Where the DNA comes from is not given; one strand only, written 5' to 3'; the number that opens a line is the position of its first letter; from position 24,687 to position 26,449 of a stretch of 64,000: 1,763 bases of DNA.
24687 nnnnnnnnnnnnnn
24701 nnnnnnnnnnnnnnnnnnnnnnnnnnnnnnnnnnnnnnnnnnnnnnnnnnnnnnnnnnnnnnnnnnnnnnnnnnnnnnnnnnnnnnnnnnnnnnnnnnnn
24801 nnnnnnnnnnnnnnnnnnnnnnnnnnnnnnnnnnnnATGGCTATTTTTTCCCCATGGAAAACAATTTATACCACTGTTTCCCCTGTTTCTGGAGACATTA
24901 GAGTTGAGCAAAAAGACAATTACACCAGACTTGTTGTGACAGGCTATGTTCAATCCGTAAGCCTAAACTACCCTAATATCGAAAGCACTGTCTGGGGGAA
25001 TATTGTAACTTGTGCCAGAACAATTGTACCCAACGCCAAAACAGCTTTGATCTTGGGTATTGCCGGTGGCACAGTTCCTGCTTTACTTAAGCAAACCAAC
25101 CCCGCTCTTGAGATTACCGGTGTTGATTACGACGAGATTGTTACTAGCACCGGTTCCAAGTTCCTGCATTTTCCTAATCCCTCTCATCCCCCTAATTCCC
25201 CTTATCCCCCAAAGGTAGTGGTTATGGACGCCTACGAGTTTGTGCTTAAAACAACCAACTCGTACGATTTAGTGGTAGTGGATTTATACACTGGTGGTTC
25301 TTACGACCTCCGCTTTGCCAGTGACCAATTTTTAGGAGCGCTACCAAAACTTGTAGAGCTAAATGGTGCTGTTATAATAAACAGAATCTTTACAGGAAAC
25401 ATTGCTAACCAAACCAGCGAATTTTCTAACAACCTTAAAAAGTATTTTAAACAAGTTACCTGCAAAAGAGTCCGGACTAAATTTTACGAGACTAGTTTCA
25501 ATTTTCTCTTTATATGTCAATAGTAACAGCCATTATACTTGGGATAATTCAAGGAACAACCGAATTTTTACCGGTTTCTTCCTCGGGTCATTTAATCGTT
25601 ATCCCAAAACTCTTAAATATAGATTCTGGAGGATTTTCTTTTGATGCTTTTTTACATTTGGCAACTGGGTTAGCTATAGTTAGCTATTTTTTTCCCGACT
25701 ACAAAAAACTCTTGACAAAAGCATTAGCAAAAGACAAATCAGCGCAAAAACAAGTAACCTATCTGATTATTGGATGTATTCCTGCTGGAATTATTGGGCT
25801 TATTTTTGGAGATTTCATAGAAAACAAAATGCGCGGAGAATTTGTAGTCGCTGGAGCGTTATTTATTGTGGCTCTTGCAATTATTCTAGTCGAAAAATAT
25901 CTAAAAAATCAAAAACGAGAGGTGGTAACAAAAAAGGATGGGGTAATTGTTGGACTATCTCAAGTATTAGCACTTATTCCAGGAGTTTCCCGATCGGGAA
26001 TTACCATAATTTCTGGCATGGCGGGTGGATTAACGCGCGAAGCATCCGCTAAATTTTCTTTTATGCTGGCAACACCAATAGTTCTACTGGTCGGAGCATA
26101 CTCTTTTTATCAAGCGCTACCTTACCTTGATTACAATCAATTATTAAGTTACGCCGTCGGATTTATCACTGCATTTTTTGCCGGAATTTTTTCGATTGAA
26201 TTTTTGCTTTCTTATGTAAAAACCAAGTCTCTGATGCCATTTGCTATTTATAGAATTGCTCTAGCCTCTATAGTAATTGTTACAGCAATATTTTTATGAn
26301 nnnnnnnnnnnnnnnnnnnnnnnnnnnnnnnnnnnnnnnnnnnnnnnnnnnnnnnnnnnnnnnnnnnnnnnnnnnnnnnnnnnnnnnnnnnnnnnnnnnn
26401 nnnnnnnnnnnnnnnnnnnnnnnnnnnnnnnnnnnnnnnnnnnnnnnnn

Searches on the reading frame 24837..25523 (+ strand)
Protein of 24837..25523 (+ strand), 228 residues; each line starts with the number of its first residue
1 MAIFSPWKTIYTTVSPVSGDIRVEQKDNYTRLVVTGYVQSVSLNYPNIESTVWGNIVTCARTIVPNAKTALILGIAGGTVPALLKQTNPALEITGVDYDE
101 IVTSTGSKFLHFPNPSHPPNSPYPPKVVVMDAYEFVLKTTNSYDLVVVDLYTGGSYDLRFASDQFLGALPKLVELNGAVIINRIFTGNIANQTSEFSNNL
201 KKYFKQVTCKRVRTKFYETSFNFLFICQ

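Call 62: search_protein_families(library=pfam, proteins=[window:24837-25523:+], max_evalue=0.001)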
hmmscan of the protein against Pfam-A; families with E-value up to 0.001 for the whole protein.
window:24837-25523:+ (228 aa): 1 family
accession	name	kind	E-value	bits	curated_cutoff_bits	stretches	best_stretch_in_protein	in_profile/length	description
PF01564.23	Spermine_synth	-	4.2e-06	26.9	22.9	1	57-224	9-173/186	Spermine/spermidine synthase domain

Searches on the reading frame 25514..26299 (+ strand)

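Call 62: search_protein_families(library=pfam, proteins=[window:25514-26299:+], max_evalue=0.001)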
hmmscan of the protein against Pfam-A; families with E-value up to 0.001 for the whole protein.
window:25514-26299:+ (261 aa): 1 family
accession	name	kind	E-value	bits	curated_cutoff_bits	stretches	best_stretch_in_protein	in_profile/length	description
PF02673.24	BacA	-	4.3e-73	246.6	33.4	1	6-252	1-256/257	Bacitracin resistance protein BacA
